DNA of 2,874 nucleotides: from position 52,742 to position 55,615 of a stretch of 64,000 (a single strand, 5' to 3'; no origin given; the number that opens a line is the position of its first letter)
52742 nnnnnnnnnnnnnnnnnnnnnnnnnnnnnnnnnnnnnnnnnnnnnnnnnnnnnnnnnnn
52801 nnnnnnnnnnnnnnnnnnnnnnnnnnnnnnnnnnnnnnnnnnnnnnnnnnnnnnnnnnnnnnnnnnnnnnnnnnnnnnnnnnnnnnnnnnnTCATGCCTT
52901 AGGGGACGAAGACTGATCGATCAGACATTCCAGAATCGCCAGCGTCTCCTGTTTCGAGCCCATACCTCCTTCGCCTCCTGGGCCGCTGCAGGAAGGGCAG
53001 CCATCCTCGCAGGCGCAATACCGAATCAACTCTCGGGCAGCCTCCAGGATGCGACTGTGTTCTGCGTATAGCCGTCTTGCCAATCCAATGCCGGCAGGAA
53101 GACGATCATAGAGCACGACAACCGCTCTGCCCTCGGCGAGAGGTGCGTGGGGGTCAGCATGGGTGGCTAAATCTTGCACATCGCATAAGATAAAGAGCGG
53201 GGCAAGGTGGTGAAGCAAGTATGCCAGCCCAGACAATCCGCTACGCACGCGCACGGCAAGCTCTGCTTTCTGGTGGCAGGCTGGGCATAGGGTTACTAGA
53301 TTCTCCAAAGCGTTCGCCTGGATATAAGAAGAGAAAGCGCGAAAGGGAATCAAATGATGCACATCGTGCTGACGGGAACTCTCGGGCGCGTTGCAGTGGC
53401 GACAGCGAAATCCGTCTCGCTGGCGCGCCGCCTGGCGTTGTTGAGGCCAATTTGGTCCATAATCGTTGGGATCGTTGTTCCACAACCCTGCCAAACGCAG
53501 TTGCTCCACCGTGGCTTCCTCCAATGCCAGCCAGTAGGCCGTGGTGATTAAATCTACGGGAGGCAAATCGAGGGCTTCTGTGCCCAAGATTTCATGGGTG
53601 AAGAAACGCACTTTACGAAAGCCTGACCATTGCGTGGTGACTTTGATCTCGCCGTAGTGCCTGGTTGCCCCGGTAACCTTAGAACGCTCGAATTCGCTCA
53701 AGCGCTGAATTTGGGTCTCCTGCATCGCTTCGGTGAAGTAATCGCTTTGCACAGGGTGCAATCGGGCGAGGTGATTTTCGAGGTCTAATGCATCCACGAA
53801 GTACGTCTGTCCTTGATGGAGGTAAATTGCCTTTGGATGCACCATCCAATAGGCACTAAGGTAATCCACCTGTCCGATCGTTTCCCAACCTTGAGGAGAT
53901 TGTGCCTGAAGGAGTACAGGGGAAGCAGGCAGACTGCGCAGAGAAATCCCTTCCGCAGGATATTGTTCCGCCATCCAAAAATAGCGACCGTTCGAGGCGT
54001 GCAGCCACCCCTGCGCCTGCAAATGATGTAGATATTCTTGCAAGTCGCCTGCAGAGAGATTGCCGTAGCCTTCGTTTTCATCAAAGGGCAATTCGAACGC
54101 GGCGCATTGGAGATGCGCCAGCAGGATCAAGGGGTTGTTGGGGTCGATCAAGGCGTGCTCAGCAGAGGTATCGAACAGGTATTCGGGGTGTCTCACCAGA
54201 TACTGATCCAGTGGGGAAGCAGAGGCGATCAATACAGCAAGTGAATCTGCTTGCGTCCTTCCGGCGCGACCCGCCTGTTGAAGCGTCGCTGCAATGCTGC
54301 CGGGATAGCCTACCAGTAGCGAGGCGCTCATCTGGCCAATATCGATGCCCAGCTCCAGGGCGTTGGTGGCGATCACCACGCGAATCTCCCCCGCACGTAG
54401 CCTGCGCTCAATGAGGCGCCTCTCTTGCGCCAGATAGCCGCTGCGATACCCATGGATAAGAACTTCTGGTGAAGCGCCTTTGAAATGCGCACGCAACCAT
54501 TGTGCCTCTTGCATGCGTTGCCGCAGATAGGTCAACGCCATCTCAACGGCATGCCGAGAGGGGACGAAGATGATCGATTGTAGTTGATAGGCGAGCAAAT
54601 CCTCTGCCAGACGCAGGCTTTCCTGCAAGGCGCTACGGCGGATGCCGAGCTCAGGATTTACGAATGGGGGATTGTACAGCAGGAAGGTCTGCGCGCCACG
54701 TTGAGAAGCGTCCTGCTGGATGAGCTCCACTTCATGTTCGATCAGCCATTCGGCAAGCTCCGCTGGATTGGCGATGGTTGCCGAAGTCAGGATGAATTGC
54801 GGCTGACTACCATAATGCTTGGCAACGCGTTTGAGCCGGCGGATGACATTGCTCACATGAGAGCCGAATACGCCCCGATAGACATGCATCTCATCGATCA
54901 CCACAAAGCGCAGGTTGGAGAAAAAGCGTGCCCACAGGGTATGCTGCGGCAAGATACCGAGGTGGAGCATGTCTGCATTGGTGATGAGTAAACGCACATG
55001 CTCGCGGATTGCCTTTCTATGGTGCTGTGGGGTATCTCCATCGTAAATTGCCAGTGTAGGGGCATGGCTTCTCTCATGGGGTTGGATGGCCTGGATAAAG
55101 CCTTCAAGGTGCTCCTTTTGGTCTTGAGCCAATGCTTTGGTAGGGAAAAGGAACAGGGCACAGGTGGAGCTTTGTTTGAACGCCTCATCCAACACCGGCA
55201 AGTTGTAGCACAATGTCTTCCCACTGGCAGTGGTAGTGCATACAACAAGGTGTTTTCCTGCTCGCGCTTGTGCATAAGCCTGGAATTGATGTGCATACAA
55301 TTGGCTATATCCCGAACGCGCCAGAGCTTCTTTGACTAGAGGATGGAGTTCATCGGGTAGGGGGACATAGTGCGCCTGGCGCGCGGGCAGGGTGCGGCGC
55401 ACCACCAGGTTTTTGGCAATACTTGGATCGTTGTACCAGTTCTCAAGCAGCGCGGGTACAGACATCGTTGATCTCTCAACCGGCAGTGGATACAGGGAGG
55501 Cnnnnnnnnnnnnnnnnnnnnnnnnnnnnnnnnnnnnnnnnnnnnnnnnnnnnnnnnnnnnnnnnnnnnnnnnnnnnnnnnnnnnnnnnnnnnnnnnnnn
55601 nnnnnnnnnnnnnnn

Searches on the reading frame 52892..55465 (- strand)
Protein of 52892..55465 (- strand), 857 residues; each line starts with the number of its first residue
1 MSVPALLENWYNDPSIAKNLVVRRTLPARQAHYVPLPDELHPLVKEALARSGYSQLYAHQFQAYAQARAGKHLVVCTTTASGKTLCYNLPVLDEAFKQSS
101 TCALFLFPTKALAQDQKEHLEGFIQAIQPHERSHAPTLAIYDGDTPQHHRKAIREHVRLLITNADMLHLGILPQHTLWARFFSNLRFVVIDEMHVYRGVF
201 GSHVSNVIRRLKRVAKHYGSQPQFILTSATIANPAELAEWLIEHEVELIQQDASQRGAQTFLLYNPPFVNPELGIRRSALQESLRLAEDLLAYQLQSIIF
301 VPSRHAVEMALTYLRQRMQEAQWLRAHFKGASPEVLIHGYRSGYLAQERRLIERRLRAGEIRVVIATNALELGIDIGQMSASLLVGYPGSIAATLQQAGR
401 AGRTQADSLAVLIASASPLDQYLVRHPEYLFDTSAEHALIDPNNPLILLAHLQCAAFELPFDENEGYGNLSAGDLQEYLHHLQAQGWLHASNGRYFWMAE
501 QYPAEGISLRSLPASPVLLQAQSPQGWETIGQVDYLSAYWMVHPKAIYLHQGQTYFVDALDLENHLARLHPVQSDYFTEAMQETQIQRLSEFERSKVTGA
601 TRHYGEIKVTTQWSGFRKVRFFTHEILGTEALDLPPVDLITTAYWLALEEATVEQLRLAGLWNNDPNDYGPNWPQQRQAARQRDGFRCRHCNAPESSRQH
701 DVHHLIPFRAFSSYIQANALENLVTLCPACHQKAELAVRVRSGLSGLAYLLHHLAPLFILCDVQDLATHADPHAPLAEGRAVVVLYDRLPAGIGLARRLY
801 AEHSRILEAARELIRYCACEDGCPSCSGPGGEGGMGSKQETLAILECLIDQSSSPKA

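Call 33: search_protein_families(library=pfam, proteins=[window:52892-55465:-], max_evalue=0.0001)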
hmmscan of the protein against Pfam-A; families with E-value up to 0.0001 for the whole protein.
window:52892-55465:- (857 aa): 6 families
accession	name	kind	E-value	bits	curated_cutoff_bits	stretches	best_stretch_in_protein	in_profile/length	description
PF00270.35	DEAD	-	1.4e-29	103.4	26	1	58-234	2-164/167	DEAD/DEAH box helicase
PF09369.15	MZB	-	5.6e-19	69.1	24.2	1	747-826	1-79/80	MrfA Zn-binding domain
PF00271.37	Helicase_C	-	5.1e-13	49.7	23.5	1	292-404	13-109/110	Helicase conserved C-terminal domain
PF22982.3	WHD_HRQ1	-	4.4e-11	44.1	27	1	440-511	1-69/70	ATP-dependent helicase HRQ1, winged helix domain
PF01844.29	HNH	-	3e-08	34.1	21.4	1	688-733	1-43/47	HNH endonuclease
PF04851.21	ResIII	-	1.3e-05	25.6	22.5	1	59-230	7-161/164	Type III restriction enzyme, res subunit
